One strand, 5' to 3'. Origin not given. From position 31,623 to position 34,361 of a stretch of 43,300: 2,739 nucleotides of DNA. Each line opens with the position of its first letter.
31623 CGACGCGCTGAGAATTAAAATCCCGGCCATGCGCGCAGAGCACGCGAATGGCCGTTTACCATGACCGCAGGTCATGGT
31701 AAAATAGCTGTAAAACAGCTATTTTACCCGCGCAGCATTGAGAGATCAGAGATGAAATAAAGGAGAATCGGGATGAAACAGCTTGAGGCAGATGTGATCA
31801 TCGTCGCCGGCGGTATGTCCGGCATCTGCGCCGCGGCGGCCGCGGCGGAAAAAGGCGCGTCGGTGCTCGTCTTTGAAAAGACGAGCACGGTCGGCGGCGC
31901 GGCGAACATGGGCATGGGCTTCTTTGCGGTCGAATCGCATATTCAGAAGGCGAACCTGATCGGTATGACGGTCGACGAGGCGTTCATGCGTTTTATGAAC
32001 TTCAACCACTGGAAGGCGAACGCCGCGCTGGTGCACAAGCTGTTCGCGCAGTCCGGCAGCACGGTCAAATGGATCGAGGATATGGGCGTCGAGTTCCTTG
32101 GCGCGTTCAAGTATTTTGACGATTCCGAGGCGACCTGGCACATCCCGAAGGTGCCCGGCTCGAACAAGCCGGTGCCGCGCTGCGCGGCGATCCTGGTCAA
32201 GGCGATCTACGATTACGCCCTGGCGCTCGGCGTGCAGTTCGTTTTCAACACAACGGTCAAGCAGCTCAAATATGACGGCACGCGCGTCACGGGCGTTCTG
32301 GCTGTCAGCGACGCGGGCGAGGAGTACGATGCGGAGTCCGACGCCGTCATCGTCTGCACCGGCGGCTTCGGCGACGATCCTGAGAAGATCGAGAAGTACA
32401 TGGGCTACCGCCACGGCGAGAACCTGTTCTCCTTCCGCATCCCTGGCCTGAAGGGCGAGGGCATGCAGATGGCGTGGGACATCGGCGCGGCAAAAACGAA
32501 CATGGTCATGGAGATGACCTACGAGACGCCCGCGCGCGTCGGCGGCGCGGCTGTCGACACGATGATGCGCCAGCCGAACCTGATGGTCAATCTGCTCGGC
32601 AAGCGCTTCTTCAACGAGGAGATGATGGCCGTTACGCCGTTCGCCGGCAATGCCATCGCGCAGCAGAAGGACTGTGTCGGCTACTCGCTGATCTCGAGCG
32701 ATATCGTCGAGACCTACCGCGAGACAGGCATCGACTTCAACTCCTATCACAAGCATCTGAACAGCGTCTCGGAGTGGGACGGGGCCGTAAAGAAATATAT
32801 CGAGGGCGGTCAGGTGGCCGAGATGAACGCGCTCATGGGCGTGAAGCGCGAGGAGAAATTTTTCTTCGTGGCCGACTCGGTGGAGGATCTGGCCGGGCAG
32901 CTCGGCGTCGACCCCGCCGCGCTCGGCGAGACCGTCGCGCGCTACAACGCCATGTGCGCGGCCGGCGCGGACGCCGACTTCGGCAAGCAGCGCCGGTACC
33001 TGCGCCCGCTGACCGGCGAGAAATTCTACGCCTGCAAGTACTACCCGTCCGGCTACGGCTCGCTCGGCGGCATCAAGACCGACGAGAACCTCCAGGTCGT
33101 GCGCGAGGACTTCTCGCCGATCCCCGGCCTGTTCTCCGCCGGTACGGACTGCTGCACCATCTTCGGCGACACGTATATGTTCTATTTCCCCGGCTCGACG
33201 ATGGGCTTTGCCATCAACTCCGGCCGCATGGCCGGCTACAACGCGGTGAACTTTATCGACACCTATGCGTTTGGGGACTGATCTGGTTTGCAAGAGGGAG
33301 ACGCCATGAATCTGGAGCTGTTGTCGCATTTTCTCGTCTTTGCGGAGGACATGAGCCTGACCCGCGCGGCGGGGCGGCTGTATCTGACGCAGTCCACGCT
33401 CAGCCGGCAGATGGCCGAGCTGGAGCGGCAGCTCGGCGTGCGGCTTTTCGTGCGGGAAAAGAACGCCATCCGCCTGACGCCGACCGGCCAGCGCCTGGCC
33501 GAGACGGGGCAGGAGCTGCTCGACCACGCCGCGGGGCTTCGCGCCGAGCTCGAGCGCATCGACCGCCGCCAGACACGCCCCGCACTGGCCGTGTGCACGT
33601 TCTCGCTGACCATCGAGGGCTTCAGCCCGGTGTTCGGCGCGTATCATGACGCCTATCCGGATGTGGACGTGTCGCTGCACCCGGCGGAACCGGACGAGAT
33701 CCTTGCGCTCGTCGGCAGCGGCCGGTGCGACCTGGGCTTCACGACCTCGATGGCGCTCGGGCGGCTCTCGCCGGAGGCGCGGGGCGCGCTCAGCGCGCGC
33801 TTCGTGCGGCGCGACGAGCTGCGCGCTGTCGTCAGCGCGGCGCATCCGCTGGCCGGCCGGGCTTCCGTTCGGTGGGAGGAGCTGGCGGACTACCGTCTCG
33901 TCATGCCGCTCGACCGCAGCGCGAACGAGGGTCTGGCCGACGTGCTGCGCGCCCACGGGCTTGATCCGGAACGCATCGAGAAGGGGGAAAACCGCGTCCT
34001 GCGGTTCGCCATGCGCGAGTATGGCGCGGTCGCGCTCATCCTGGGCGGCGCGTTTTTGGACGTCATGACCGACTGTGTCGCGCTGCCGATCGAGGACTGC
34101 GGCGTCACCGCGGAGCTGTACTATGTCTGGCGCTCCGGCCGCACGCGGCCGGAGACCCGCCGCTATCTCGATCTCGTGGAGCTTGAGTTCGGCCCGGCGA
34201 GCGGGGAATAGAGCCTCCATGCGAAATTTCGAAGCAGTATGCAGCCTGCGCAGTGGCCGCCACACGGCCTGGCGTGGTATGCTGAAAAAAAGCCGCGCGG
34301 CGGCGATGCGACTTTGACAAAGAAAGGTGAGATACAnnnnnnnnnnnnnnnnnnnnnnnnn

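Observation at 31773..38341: Tannase, phloretin-hydrolase-like enzyme, a dedicated binding protein and a flavoprotein reductase under two LysR regulators: candidate polyphenol uptake and degradation locus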

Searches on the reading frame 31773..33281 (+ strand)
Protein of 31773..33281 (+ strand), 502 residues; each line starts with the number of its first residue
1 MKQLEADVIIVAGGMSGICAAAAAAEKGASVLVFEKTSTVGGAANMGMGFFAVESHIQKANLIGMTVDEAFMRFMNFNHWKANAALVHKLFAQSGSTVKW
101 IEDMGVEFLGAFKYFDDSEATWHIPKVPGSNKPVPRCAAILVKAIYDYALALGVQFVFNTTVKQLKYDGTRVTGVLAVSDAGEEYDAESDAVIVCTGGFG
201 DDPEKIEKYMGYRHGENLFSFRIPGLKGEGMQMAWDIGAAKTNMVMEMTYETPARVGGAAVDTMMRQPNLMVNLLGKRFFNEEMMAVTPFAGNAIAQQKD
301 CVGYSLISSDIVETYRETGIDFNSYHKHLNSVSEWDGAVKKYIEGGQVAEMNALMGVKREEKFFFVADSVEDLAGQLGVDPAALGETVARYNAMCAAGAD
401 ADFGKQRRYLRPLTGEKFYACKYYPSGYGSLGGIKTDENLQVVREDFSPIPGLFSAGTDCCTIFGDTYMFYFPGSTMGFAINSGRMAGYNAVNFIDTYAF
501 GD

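Call 3: search_protein_families(library=pfam, proteins=[window:31773-33281:+], max_evalue=0.01)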
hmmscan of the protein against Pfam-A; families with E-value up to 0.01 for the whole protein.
window:31773-33281:+ (502 aa): 11 families
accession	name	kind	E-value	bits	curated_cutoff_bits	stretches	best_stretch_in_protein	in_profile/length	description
PF00890.30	FAD_binding_2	-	1.3e-45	156.8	20.4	1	7-468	1-407/414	FAD binding domain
PF01266.30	DAO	-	9.8e-15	55.4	27.9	2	139-201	149-207/353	FAD dependent oxidoreductase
PF12831.13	FAD_oxidored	-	3.7e-14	53.3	27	1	7-197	1-145/416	FAD dependent oxidoreductase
PF03486.20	HI0933_like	-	5.9e-08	32.9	50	1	7-73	2-71/244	HI0933-like protein Rossmann domain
PF13450.12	NAD_binding_8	-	1.3e-06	29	21.9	1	11-44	2-35/68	NAD(P)-binding Rossmann-like domain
PF07992.20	Pyr_redox_2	-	4.1e-06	26.9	26.1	0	136-197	180-236/291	Pyridine nucleotide-disulphide oxidoreductase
PF01946.23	Thi4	-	6.1e-06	26.1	26.2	1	3-53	15-67/235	Thi4 family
PF01494.25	FAD_binding_3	-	6.4e-05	22.8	22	0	143-198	104-159/349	FAD binding domain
PF01134.28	GIDA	-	0.00023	20.8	22.1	1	7-43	1-38/391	Glucose inhibited division protein A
PF01593.30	Amino_oxidase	-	0.00051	19.9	19.8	0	141-196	206-254/443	Flavin containing amine oxidoreductase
PF00070.33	Pyr_redox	-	0.0015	19.4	22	0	142-176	43-78/82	Pyridine nucleotide-disulphide oxidoreductase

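Call 4: search_protein_families(library=ncbifam, proteins=[window:31773-33281:+], max_evalue=0.001)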
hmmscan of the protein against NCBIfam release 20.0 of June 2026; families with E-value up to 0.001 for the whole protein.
window:31773-33281:+ (502 aa): 57 families (the best 25 are shown)
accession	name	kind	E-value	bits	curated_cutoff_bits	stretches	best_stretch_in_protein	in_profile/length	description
NF053717.1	VnlPnlRedVprA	equivalog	2.2e-85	287.3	600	1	2-492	3-479/481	vinyl phenol reductase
TIGR01813.1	flavo_cyto_c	subfamily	2.9e-45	154.8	285.45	1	7-458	1-416/444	flavocytochrome c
NF006130.0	PRK08274.1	equivalog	5.1e-45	154.1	369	2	3-319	3-319/467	FAD-dependent tricarballylate dehydrogenase TcuA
NF009478.0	PRK12844.1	equivalog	5.9e-40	137.1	789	3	365-489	409-546/559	3-ketosteroid-delta-1-dehydrogenase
NF005064.0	PRK06481.1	equivalog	2.6e-38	132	542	2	6-311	62-359/506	flavocytochrome c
NF009477.0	PRK12843.1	equivalog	3.3e-37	128.2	758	3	360-488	424-565/578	FAD-dependent oxidoreductase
NF004789.0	PRK06134.1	subfamily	1.4e-36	126.2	747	3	367-490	429-566/581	FAD-dependent oxidoreductase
NF005510.0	PRK07121.1-3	subfamily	2.2e-36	125.7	481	2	4-313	21-345/492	FAD-binding protein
NF005511.0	PRK07121.1-4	equivalog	8.2e-34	116.9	466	2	190-492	269-540/553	FAD-binding protein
NF005882.1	PRK07843.1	equivalog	3.9e-33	114.7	788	3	363-488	406-544/547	3-oxosteroid 1-dehydrogenase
NF005512.0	PRK07121.1-5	subfamily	7.5e-33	113.8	812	2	122-491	165-486/489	FAD-binding protein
NF009479.0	PRK12845.1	equivalog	1.4e-31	109.6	793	3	361-490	420-558/566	3-ketosteroid-delta-1-dehydrogenase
NF009476.0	PRK12839.1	equivalog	4.1e-31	107.8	940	3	368-492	428-565/572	FAD-dependent oxidoreductase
NF053676.1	4oxCHCAChcC1Cy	equivalog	8.7e-31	106.9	1000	3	362-488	383-523/528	4-oxocyclohexanecarboxylate 2-dehydrogenase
TIGR02485.1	CobZ_N-term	equivalog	1.7e-28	99.6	372.55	2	7-314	3-309/437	FAD-dependent tricarballylate dehydrogenase TcuA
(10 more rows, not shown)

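Call 46: search_solved_structures(query=window:31773-33281:+, max_evalue=1e-10)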
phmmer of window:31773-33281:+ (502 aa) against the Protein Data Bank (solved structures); distinct sequences matched with E-value up to 1e-10: 20.
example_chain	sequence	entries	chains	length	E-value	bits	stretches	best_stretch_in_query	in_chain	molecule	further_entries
1q9i_A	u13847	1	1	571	7e-35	123.8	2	6-298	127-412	flavocytochrome c3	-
1jrx_A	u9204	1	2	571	1.3e-34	122.9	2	6-304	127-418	FLAVOCYTOCHROME C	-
2b7r_A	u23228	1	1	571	1.5e-34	122.7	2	6-300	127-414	Fumarate reductase flavoprotein subunit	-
1lj1_A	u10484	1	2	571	1.5e-34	122.7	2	6-304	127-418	flavocytochrome c3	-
1kss_A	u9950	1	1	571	1.7e-34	122.5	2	6-300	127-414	flavocytochrome c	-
1p2e_A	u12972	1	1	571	2.1e-34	122.2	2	6-300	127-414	flavocytochrome c3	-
1qjd_A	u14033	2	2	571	2.1e-34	122.2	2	6-300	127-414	FLAVOCYTOCHROME C3 | Fumarate reductase flavoprotein subunit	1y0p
1p2h_A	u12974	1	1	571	2.1e-34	122.2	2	6-300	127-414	flavocytochrome c3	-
1jry_A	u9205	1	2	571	2.3e-34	122.1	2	6-301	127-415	FLAVOCYTOCHROME C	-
1m64_A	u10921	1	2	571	2.4e-34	122.1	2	6-300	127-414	flavocytochrome c3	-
1jrz_A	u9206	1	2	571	2.6e-34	121.9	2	6-298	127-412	FLAVOCYTOCHROME C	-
2b7s_A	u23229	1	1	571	4.6e-34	121.1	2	6-300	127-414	Fumarate reductase flavoprotein subunit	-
1ksu_A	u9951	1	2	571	5e-34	121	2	6-300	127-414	flavocytochrome c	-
1e39_A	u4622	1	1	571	8.7e-34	120.2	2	6-300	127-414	FUMARATE REDUCTASE FLAVOPROTEIN SUBUNIT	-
1d4d_A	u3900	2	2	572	1.4e-32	116.2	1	6-313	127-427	FLAVOCYTOCHROME C FUMARATE REDUCTASE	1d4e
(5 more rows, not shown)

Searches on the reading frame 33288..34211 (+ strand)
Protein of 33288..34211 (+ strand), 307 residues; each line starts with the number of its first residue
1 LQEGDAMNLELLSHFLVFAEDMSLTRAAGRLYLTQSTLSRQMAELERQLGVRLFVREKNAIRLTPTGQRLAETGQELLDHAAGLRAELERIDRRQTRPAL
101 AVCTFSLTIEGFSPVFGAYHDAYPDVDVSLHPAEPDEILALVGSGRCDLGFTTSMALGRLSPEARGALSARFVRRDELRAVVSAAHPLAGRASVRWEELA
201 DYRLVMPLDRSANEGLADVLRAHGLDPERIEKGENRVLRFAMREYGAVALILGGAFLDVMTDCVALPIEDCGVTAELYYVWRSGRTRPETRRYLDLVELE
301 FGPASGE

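Call 3: search_protein_families(library=pfam, proteins=[window:33288-34211:+], max_evalue=0.01)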
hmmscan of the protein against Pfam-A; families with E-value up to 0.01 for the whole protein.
window:33288-34211:+ (307 aa): 3 families
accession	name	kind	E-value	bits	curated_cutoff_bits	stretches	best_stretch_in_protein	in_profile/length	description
PF03466.25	LysR_substrate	-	1.1e-25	90.7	28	1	103-297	11-204/209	LysR substrate binding domain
PF00126.33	HTH_1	-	1.8e-18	66.7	26.6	1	9-68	1-60/60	Bacterial regulatory helix-turn-helix protein, lysR family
PF13556.12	HTH_30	-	0.0032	17.7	27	1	18-53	9-44/59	PucR C-terminal helix-turn-helix domain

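Call 4: search_protein_families(library=ncbifam, proteins=[window:33288-34211:+], max_evalue=0.001)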
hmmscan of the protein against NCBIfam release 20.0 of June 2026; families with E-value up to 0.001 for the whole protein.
window:33288-34211:+ (307 aa): 53 families (the best 25 are shown)
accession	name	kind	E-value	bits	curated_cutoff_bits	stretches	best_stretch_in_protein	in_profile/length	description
NF007439.0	PRK09986.1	equivalog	4.6e-29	101.7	290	1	5-296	5-293/296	LysR family transcriptional regulator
TIGR03339.1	phn_lysR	subfamily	5.8e-26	91.4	341.1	1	14-232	4-213/279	aminoethylphosphonate catabolism associated LysR family transcriptional regulator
NF047520.1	trans_act_CidR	equivalog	1.9e-25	89.7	415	1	7-286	1-276/292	cidABC operon transcriptional activator CidR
NF040786.1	LysR_Sec_metab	equivalog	5.8e-24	84.6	250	1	7-211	1-200/298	selenium metabolism-associated LysR family transcriptional regulator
TIGR02424.1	TF_pcaQ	equivalog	8.7e-24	83.9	303.8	1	11-252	7-246/300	pca operon transcription factor PcaQ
NF053705.1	TransRegGltCGpos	equivalog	1.7e-23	83.3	350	1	7-235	1-224/300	glutamate biosynthesis transcriptional regulator GltC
NF008416.0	PRK11242.1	equivalog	3.2e-21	75.9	277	1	9-210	3-198/300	transcriptional regulator CynR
NF045775.1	acetoin_reg_AlsR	exception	4.8e-21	75.5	430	1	7-296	1-287/290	acetoin biosynthesis transcriptional regulator AlsR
NF011950.0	PRK15421.1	equivalog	1.7e-18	67.4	382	1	22-237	17-222/317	HTH-type transcriptional regulator MetR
NF008352.0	PRK11139.1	subfamily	1.7e-18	66.8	288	1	13-134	12-131/305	transcriptional regulator GcvA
NF007385.0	PRK09906.1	equivalog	2.8e-18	66.1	356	1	7-301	1-291/296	DNA-binding transcriptional regulator HcaR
TIGR03418.1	chol_sulf_TF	equivalog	1.3e-17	63.7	324.8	1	8-130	2-122/291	choline sulfate utilization transcriptional regulator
NF052633.1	LysR_TF_PsrA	exception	1.7e-17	63.3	540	1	11-236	9-226/297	L-proline-binding transcription factor PsrA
NF047711.1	PutUtilRegPtrR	equivalog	2.3e-17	63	400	1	7-186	1-171/283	putrescine utilization regulator PtrR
NF008722.0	PRK11716.1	equivalog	3.8e-17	62.2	246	1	7-152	1-146/293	HTH-type transcriptional activator IlvY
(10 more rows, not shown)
